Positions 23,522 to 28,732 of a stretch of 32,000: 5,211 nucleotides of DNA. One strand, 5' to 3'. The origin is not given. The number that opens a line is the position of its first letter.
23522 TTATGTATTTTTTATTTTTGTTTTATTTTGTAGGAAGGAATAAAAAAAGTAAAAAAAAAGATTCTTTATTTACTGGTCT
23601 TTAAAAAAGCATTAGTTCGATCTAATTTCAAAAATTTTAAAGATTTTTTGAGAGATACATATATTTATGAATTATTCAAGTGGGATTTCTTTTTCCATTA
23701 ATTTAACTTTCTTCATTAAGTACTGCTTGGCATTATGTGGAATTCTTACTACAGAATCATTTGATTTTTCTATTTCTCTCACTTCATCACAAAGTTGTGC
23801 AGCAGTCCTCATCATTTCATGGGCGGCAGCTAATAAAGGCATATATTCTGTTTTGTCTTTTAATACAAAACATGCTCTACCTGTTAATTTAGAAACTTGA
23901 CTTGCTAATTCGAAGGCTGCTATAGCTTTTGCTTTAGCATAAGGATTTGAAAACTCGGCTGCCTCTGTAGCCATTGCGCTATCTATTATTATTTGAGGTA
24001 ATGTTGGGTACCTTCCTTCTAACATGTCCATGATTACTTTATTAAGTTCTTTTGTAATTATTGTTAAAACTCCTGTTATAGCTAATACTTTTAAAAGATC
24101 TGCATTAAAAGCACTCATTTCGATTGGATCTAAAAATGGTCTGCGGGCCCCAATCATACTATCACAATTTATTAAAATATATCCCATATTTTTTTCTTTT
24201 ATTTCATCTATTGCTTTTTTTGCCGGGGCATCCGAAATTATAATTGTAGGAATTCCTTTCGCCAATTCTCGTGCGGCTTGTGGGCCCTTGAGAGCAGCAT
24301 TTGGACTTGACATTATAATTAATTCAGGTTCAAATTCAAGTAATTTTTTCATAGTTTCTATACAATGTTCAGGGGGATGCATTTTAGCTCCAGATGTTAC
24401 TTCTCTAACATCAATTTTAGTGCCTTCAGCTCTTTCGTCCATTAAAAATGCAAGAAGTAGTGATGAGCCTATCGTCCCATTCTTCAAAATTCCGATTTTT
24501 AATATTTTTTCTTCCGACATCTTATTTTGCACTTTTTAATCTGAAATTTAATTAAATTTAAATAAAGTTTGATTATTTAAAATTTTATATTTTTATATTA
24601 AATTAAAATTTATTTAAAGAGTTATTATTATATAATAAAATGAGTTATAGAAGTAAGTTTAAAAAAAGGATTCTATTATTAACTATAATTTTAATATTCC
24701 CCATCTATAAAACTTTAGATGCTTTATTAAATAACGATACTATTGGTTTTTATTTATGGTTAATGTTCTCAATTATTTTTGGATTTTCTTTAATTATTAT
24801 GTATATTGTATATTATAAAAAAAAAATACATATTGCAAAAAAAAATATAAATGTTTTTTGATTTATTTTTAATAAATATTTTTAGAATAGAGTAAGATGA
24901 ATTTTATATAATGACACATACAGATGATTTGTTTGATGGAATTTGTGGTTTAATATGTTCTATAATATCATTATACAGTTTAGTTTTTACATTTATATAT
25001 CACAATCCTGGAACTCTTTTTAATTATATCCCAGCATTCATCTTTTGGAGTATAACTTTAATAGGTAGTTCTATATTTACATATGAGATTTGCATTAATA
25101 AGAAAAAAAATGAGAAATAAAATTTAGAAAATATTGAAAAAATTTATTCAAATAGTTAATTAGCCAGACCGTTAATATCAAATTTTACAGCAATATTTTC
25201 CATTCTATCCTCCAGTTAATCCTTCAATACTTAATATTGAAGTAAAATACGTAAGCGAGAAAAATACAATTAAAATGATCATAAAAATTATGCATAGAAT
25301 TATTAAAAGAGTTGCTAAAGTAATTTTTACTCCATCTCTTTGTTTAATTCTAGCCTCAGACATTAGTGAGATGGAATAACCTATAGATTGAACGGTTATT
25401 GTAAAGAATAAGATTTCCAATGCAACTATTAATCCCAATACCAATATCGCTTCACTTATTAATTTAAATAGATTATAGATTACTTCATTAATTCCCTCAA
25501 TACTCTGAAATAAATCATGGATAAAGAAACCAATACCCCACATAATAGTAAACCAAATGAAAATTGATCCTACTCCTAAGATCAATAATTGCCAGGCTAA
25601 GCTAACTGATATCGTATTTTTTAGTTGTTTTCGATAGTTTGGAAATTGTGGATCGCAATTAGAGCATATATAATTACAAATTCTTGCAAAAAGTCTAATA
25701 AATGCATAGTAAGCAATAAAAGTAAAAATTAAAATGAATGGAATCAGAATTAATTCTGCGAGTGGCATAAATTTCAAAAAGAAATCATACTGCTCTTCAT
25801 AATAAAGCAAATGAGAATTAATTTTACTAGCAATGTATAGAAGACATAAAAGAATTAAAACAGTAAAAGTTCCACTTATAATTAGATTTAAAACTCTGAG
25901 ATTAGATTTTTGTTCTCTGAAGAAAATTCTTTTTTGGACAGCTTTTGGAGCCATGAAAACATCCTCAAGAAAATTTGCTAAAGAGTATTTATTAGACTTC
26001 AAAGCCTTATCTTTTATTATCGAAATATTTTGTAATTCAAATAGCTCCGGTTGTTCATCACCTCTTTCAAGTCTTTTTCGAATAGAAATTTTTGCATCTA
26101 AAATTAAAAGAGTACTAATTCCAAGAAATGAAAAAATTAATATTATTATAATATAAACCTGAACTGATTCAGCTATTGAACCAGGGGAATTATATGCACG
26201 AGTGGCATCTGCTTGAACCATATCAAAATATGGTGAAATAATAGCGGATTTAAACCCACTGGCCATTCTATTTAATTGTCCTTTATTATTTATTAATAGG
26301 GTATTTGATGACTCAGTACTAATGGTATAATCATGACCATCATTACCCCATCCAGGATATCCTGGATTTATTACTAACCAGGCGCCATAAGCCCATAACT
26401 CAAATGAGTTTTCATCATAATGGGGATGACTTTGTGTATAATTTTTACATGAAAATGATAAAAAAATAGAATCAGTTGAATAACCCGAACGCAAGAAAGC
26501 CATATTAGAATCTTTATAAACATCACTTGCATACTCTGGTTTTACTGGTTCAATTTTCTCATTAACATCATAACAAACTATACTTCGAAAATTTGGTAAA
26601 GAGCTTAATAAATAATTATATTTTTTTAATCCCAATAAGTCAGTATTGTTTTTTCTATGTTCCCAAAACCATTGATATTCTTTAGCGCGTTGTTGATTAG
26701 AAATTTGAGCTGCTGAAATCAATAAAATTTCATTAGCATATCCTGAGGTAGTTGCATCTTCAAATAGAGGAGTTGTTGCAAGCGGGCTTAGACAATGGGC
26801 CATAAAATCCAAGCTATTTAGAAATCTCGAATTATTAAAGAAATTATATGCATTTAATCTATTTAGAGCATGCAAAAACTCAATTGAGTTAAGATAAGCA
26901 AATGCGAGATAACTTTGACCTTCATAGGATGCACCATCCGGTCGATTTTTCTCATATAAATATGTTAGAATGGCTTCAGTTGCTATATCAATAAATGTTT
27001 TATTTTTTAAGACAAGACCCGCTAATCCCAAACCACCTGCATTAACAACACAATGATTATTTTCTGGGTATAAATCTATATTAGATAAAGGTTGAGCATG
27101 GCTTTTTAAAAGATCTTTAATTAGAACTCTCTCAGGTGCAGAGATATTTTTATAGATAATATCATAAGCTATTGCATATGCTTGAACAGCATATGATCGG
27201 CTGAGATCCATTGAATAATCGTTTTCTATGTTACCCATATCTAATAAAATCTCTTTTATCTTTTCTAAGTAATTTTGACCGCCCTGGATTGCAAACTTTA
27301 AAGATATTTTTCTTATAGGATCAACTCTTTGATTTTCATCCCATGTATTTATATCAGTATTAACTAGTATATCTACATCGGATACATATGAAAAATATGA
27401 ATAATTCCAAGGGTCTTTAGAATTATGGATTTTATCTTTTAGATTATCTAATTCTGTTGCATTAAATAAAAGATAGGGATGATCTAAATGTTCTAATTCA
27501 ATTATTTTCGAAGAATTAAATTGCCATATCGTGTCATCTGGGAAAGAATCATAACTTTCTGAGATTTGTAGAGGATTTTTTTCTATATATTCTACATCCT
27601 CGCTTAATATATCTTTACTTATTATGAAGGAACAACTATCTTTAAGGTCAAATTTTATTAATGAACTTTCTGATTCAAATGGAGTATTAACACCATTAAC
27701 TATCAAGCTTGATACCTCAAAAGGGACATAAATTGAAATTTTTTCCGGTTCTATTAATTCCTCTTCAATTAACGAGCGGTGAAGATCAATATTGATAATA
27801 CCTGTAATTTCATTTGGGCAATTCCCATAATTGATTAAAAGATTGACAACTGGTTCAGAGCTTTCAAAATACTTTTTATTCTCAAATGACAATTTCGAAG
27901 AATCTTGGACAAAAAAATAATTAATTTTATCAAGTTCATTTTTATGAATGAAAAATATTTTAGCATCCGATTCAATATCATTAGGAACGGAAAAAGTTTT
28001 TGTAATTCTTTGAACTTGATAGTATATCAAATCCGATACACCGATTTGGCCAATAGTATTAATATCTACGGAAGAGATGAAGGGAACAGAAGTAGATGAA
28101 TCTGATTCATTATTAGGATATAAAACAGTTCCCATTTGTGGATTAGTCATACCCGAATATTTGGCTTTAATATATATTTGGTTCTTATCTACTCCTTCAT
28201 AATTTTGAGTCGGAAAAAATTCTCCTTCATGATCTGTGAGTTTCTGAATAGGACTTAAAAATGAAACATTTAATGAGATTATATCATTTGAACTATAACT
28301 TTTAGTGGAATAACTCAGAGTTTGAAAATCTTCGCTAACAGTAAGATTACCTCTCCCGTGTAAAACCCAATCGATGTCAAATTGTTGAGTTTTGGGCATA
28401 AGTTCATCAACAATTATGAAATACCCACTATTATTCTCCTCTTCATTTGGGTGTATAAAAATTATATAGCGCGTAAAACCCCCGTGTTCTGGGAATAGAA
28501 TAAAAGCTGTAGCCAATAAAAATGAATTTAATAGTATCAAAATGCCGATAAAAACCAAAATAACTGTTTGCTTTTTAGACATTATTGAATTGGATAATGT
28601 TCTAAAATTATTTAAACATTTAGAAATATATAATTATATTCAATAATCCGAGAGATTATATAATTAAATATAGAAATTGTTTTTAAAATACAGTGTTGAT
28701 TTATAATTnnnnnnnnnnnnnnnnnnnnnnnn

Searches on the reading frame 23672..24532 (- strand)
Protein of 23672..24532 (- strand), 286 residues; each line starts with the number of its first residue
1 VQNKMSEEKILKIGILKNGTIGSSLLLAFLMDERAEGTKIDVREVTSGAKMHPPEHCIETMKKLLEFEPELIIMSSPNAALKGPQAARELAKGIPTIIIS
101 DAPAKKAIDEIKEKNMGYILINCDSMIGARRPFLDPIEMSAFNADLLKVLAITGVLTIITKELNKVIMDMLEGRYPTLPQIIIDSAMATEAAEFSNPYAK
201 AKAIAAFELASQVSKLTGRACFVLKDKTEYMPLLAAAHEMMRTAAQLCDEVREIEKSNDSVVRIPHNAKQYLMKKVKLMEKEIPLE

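Call 23: search_protein_families(library=pfam, proteins=[window:23672-24532:-], max_evalue=0.00001)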
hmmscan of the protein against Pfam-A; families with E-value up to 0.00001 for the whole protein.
window:23672-24532:- (286 aa): 1 family
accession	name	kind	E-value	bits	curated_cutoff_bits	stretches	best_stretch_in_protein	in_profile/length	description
PF01993.23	MTD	-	1.6e-108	362.7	25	1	12-281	2-272/274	methylene-5,6,7,8-tetrahydromethanopterin dehydrogenase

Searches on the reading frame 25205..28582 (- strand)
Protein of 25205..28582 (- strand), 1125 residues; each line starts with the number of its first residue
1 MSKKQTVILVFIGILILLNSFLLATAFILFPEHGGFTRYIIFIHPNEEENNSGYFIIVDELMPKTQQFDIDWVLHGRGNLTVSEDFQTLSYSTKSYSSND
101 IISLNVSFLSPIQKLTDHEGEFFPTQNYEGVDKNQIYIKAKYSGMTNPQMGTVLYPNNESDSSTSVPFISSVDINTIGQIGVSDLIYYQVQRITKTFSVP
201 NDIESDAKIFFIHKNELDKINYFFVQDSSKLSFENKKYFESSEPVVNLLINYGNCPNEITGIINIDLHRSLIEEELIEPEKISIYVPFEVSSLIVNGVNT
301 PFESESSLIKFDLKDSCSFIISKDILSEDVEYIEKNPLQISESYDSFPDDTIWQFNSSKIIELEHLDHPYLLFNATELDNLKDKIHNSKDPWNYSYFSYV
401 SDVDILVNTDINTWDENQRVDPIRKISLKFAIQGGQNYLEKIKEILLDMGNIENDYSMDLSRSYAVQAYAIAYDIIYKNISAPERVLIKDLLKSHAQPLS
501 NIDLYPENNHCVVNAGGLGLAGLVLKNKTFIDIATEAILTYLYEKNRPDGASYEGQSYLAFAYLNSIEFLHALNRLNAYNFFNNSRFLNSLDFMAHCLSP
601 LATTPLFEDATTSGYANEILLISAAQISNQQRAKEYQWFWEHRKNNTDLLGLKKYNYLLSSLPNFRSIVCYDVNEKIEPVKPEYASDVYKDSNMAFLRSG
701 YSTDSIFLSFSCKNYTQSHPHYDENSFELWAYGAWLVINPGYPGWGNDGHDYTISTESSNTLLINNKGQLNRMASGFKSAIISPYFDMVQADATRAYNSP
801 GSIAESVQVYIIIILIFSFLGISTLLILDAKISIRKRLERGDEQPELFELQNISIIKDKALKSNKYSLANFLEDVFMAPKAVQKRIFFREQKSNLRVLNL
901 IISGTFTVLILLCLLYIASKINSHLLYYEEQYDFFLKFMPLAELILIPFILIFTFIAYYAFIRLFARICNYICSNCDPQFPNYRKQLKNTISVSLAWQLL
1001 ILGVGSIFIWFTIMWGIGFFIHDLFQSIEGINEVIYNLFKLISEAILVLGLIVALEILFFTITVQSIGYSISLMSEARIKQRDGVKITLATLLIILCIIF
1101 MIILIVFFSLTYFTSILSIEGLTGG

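Call 23: search_protein_families(library=pfam, proteins=[window:25205-28582:-], max_evalue=0.00001)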
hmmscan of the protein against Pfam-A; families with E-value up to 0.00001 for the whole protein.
window:25205-28582:- (1125 aa): 1 family
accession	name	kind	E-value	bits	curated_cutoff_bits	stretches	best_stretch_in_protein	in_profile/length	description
PF07940.18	Hepar_II_III_C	-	8.3e-14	52.1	24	1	693-779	13-99/237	Heparinase II/III-like, C-terminal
